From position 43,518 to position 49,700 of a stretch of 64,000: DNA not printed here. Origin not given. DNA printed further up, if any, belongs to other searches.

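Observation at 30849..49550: Same-strand island of six secreted proteins combining cohesin-like and dockerin-like modules: candidate non-cellulosomal surface-assembly system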

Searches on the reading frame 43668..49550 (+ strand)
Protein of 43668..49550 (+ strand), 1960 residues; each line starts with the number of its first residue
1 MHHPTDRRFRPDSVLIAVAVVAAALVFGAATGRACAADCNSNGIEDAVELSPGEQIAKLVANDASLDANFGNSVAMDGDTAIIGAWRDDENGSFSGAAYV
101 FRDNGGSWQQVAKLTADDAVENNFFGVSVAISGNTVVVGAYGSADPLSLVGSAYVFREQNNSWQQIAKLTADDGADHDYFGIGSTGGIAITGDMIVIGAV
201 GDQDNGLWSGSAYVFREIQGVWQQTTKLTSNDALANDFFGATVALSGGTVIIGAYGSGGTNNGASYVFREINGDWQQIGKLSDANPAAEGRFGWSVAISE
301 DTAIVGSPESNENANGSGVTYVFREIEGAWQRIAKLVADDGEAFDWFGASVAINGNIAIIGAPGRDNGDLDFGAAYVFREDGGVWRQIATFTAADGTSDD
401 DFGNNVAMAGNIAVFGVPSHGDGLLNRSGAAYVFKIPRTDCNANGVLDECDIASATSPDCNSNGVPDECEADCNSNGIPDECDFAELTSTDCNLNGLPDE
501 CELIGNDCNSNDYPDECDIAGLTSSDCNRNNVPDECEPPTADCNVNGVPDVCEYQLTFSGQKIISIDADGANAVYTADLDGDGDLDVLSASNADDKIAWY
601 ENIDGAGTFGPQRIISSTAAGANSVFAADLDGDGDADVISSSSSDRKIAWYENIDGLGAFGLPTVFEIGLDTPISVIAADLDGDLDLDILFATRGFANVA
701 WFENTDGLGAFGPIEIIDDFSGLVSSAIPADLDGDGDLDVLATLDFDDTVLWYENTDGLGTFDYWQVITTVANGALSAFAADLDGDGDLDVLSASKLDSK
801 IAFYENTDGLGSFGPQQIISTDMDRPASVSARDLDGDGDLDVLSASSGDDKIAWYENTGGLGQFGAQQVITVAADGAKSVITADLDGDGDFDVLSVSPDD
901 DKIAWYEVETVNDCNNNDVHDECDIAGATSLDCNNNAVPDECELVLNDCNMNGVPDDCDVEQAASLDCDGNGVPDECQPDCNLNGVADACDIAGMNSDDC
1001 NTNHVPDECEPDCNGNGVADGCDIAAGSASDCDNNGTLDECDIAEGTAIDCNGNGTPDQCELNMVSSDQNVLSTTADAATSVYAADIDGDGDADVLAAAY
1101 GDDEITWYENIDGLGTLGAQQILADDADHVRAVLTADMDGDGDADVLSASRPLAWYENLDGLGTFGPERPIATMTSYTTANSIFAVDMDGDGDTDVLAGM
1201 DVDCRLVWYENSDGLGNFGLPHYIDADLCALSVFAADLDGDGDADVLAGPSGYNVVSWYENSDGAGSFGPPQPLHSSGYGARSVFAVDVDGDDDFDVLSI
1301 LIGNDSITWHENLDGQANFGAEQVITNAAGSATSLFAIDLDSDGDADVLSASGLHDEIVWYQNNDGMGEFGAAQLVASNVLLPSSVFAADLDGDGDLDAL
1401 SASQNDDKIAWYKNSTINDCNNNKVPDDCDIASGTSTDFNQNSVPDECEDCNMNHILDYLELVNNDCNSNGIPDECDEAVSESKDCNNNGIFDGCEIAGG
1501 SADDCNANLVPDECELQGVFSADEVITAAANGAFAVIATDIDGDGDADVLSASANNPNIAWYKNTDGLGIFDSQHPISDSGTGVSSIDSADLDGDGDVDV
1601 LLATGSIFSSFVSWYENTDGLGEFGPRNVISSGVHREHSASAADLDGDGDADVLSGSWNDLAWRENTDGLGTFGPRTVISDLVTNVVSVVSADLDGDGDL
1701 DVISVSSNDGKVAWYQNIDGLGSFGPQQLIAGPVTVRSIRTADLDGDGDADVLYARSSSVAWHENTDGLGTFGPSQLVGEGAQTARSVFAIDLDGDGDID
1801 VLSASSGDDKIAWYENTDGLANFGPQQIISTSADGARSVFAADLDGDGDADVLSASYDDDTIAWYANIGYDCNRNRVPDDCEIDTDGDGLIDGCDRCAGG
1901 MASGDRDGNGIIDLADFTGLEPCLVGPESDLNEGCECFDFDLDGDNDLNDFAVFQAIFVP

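Call 4: search_protein_families(library=pfam, proteins=[window:43668-49550:+], max_evalue=0.1)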
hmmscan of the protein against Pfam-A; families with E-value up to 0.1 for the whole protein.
window:43668-49550:+ (1960 aa): 8 families
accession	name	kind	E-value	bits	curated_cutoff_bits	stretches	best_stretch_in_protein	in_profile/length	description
PF13517.12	FG-GAP_3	-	8.8e-143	465.5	26.9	21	578-639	1-60/61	FG-GAP-like repeat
PF14312.12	FG-GAP_2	-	1.1e-95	314.1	23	7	55-101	3-49/49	FG-GAP repeat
PF01839.29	FG-GAP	-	6.6e-20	71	22.1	4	1079-1103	2-26/37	FG-GAP repeat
PF12256.14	TcdB_toxin_midN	-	2.1e-06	27.6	24.8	0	1074-1103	22-51/181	Insecticide toxin TcdB middle/N-terminal region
PF12482.14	DUF3701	-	5.7e-05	23.6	26.9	0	1106-1124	49-67/93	Phage integrase protein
PF13415.12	Kelch_3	-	0.011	16.4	22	0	250-280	5-35/48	Galactose oxidase, central domain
PF25156.2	PNGase_A_C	-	0.073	13.6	27.9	0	855-882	33-60/76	PNGase_A C-terminal domain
PF13964.12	Kelch_6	-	0.091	13.3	25.3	0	126-170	5-47/50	Kelch motif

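Call 5: search_protein_families(library=ncbifam, proteins=[window:43668-49550:+], max_evalue=0.1)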
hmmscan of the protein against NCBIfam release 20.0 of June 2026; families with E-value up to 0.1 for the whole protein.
window:43668-49550:+ (1960 aa): 3 families
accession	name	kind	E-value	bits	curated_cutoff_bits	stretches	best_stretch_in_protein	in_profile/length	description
NF033748.1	class_F_sortase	subfamily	4.3e-09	36.2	166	1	815-920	11-115/155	class F sortase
NF052323.1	T9SSA_dep_M6i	equivalog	5.5e-09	34.6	600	0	1790-1866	791-866/1043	T9SS-dependent M6-like inactivated metalloprotease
NF038299.1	EPS_HpsN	equivalog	0.00015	20.9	425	0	577-628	126-174/317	hormogonium polysaccharide biosynthesis glycosyltransferase HpsN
